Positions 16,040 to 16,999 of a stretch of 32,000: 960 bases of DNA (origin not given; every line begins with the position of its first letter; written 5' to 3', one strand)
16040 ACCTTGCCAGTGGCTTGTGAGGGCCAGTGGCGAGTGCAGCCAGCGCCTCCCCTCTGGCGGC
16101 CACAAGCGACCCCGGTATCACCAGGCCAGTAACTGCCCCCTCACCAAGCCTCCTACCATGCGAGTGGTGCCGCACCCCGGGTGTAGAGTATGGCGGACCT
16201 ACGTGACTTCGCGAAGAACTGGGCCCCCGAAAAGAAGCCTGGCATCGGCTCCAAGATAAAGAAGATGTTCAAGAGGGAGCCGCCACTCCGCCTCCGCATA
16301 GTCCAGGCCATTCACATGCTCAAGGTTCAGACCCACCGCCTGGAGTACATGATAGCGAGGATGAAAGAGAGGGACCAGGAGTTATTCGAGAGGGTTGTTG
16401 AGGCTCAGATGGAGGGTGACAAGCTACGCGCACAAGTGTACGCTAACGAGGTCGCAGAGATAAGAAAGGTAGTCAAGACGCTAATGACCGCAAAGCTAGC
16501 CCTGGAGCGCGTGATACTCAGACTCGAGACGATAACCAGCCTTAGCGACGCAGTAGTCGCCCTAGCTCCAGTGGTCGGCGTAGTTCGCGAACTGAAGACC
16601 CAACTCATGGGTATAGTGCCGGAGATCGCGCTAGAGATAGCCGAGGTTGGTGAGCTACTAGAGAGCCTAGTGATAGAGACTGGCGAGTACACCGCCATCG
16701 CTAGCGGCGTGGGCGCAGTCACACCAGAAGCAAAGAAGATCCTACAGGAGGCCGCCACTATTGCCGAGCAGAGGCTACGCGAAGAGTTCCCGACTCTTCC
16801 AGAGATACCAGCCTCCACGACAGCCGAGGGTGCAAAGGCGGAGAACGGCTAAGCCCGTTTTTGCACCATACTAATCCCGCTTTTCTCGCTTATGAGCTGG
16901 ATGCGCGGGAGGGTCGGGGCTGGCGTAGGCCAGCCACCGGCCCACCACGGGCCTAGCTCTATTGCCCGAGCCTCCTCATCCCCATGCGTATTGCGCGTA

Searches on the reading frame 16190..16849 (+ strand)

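Call 26: search_protein_families(library=pfam, proteins=[window:16190-16849:+], max_evalue=0.001)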
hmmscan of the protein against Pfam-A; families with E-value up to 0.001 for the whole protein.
window:16190-16849:+ (220 aa): 1 family
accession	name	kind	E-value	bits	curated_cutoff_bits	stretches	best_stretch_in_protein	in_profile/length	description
PF03357.26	Snf7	-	0.00074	19.7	27.3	0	39-125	1-87/171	Snf7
